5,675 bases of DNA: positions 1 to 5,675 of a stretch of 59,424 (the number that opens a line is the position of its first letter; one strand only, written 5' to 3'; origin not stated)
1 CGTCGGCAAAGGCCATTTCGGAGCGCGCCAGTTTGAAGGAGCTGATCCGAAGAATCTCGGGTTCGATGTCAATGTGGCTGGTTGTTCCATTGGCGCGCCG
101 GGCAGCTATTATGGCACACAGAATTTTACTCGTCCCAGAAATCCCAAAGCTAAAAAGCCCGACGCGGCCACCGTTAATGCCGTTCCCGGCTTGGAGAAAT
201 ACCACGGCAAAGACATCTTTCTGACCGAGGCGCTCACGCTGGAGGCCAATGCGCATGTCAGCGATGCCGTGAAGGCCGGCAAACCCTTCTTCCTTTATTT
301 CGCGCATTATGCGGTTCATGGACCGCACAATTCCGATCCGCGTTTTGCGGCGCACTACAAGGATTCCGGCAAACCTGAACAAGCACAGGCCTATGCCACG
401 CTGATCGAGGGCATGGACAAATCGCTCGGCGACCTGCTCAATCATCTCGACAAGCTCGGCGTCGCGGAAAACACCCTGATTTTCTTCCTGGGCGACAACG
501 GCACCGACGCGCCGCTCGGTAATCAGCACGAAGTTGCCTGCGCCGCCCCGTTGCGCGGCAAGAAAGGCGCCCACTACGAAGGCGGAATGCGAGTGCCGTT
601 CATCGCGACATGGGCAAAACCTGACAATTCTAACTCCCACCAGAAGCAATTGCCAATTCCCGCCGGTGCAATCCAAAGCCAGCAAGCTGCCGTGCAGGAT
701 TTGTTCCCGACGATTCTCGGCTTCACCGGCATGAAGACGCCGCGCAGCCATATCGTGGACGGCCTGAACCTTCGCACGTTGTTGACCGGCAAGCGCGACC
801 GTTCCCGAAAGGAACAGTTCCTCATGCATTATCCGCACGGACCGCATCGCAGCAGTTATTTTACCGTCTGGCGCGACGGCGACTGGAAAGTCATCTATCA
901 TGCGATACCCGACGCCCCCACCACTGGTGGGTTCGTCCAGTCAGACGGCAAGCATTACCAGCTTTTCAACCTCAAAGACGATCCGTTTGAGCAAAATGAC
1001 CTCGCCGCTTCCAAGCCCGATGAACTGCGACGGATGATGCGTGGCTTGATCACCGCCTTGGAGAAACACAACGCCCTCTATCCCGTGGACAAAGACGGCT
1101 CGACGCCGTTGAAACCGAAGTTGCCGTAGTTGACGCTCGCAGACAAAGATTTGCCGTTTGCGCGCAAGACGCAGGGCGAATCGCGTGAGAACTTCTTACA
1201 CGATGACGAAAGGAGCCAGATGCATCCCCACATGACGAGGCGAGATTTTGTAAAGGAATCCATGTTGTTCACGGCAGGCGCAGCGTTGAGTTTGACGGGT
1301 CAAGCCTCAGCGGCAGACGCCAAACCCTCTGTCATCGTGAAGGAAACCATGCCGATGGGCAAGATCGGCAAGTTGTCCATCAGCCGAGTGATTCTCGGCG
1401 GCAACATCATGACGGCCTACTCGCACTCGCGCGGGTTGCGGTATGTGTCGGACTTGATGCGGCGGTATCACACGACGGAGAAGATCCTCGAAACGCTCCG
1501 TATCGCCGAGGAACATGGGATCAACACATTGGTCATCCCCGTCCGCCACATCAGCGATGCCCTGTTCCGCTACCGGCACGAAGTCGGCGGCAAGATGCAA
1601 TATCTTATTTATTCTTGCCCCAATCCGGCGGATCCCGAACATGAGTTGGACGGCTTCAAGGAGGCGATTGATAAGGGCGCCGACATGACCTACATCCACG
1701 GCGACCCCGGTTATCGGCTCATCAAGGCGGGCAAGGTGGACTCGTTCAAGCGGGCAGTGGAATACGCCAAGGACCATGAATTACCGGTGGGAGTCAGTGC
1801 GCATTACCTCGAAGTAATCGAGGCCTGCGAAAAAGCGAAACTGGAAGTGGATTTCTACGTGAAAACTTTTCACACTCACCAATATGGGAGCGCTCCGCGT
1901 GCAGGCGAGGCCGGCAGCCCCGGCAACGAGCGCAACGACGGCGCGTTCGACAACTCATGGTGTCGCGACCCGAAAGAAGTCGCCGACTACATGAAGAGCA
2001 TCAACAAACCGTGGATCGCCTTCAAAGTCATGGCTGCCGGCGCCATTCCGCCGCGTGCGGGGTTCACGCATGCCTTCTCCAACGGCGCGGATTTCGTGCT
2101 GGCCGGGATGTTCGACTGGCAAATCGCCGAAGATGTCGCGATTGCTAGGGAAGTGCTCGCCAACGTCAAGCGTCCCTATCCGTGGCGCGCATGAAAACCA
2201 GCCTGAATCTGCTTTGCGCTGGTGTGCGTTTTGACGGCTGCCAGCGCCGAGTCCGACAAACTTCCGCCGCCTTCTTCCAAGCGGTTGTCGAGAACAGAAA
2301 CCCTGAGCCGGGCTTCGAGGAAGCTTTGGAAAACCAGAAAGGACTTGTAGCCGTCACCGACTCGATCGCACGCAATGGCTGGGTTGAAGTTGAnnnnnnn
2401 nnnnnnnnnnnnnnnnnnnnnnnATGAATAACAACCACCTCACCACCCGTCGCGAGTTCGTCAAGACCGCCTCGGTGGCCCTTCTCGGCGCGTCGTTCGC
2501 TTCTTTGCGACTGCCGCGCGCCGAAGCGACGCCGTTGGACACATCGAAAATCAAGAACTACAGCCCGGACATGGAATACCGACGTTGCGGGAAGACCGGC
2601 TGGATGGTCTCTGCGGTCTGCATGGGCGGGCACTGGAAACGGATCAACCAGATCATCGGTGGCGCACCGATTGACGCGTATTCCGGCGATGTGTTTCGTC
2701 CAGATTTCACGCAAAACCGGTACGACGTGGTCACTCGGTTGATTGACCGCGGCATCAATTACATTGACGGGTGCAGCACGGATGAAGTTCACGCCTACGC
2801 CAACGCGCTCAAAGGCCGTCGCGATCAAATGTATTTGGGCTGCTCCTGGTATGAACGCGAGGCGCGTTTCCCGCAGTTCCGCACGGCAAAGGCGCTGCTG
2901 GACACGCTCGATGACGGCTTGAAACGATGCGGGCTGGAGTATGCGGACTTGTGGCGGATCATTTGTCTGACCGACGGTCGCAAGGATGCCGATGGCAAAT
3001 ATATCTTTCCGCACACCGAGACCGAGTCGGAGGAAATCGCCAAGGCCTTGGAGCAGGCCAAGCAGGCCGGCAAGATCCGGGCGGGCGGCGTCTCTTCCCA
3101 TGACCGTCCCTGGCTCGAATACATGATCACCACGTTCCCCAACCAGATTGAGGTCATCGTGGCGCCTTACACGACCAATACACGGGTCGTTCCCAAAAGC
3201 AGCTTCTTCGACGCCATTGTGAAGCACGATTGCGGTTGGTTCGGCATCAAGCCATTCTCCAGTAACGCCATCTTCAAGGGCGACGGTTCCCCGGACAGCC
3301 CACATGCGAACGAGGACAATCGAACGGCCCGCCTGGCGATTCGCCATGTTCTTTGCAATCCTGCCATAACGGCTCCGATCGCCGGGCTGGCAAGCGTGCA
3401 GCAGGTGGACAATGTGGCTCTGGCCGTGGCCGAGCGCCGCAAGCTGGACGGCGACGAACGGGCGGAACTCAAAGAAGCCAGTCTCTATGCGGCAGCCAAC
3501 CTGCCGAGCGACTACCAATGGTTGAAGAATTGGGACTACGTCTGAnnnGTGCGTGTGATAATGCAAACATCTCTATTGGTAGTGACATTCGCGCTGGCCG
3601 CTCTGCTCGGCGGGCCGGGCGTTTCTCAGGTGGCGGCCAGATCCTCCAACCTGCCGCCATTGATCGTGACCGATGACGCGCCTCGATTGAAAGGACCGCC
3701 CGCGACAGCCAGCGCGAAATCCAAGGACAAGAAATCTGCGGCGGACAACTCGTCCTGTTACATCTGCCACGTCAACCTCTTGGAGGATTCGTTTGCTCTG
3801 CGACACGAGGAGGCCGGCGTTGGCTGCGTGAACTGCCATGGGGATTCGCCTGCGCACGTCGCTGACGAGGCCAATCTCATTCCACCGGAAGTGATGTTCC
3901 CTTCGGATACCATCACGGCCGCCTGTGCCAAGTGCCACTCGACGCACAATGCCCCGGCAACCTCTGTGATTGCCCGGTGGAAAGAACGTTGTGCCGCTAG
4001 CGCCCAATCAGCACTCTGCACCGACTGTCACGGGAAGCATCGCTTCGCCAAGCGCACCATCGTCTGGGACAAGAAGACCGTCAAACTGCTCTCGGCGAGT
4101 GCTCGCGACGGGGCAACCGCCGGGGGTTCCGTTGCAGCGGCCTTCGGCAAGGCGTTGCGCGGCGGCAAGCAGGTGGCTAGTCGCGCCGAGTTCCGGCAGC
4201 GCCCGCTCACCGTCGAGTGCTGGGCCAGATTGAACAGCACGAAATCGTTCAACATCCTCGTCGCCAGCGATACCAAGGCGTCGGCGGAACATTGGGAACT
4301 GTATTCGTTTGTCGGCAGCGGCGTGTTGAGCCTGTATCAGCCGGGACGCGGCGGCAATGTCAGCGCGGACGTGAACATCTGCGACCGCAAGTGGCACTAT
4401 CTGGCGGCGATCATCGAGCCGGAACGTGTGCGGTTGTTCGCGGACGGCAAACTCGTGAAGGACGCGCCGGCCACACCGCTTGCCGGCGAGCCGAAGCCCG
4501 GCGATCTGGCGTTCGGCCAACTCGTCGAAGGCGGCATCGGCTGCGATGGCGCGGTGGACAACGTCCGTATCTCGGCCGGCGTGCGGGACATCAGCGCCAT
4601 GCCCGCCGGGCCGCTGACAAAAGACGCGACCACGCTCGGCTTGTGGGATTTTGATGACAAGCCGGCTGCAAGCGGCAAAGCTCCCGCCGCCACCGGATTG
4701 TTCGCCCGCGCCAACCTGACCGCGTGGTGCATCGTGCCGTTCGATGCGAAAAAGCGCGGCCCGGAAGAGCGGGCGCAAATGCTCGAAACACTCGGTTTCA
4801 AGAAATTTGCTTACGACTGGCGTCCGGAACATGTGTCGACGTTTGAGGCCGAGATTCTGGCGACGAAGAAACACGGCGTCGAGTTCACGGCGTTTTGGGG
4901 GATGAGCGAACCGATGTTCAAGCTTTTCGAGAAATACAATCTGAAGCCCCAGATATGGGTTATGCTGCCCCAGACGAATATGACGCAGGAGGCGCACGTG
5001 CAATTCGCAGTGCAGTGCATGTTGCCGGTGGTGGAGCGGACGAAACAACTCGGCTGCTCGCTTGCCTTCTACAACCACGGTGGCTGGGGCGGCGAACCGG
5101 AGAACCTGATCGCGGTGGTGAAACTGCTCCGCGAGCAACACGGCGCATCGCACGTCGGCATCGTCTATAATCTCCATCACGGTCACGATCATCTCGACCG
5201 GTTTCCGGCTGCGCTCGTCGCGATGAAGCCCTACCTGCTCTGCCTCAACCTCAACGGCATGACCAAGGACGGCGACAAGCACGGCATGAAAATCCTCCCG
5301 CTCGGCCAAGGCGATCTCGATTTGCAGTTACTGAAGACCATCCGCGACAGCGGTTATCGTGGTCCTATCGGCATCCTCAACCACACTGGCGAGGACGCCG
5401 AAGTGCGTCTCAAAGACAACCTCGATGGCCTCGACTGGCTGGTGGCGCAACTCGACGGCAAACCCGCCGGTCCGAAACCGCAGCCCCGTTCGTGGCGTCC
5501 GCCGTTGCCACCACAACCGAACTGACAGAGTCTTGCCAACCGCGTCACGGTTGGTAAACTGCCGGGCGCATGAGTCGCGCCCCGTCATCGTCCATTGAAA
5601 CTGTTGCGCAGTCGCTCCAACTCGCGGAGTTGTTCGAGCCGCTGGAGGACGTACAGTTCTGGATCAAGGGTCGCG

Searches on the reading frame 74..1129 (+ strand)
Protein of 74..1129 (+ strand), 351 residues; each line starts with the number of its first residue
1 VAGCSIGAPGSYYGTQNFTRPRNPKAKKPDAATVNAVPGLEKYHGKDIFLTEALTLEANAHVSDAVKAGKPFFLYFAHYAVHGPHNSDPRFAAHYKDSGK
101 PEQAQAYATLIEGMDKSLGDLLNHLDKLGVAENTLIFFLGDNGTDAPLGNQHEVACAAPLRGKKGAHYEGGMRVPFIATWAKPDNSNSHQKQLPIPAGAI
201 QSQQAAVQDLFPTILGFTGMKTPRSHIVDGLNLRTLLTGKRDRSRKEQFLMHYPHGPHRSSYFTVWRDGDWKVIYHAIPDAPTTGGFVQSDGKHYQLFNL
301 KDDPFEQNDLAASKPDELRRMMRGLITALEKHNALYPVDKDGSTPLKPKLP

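Call 14: search_protein_families(library=pfam, proteins=[window:74-1129:+], max_evalue=0.001)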
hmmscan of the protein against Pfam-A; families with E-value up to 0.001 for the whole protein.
window:74-1129:+ (351 aa): 3 families
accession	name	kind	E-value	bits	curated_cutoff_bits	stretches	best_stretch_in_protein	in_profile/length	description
PF00884.28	Sulfatase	-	6.8e-26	91.7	25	1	50-219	145-300/301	Sulfatase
PF16347.10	SGSH_C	-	4.4e-05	24.1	29.3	1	168-324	12-146/154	N-sulphoglucosamine sulphohydrolase, C-terminal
PF14707.11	Sulfatase_C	-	6.8e-05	23.9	30.9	1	246-334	2-94/127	C-terminal region of aryl-sulfatase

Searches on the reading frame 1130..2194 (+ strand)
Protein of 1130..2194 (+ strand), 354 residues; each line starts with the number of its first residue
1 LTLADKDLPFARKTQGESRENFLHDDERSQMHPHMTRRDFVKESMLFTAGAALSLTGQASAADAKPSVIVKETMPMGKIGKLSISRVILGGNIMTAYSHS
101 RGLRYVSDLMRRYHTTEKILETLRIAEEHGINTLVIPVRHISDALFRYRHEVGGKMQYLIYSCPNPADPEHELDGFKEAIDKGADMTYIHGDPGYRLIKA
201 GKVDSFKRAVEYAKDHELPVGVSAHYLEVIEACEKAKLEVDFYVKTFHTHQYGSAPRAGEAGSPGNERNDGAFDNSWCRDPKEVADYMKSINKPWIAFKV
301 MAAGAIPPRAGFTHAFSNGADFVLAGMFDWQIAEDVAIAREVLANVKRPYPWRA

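Call 14: search_protein_families(library=pfam, proteins=[window:1130-2194:+], max_evalue=0.001)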
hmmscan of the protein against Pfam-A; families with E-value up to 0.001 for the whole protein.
window:1130-2194:+ (354 aa): 1 family
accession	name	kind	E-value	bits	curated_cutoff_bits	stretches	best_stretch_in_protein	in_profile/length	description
PF04055.27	Radical_SAM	-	0.00026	21.6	29.5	0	106-137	116-149/166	Radical SAM superfamily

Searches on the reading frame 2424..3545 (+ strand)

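Call 14: search_protein_families(library=pfam, proteins=[window:2424-3545:+], max_evalue=0.001)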
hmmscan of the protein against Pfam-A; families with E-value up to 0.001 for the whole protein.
window:2424-3545:+ (373 aa): 1 family
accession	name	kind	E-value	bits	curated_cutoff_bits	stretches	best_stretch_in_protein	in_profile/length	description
PF00248.27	Aldo_ket_red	-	3.5e-13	49.7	24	1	100-309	22-219/291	Aldo/keto reductase family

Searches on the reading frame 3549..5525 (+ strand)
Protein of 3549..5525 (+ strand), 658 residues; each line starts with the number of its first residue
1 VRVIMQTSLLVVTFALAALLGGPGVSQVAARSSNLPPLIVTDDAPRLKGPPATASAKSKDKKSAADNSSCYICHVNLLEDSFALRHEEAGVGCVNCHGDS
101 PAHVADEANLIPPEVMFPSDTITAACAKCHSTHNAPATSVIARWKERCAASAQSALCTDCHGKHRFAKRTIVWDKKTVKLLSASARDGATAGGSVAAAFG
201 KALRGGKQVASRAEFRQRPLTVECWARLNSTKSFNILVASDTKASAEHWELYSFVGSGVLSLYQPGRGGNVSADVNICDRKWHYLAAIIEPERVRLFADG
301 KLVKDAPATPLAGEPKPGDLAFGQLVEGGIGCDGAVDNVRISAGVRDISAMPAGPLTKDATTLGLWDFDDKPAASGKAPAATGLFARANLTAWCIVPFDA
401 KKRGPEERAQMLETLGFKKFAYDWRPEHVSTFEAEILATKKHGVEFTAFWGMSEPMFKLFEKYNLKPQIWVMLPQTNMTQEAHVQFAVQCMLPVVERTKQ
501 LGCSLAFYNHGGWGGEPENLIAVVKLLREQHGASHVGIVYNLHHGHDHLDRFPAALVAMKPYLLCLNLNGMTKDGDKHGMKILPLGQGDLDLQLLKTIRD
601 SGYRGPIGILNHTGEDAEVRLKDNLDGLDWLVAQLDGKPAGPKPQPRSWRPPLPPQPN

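Call 14: search_protein_families(library=pfam, proteins=[window:3549-5525:+], max_evalue=0.001)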
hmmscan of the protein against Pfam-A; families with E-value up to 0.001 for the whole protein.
window:3549-5525:+ (658 aa): 5 families
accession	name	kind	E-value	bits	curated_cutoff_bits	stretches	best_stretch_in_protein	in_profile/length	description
PF13385.13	Laminin_G_3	-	1.2e-12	48.6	27.6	1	211-343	11-142/151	Concanavalin A-like lectin/glucanases superfamily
PF01261.30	AP_endonuc_2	-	5.9e-06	26.6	31.1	1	480-609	97-227/249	Xylose isomerase-like TIM barrel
PF13435.11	Cytochrome_C554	-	7.5e-06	27.2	20.8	1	55-98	36-84/84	Cytochrome c554 and c-prime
PF14537.11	Cytochrom_c3_2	-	8.5e-05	23.4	25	0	69-161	8-78/79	Cytochrome c3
PF14522.11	Cytochrome_C7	-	0.00017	21.8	24.8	0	59-131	5-67/67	Cytochrome c7 and related cytochrome c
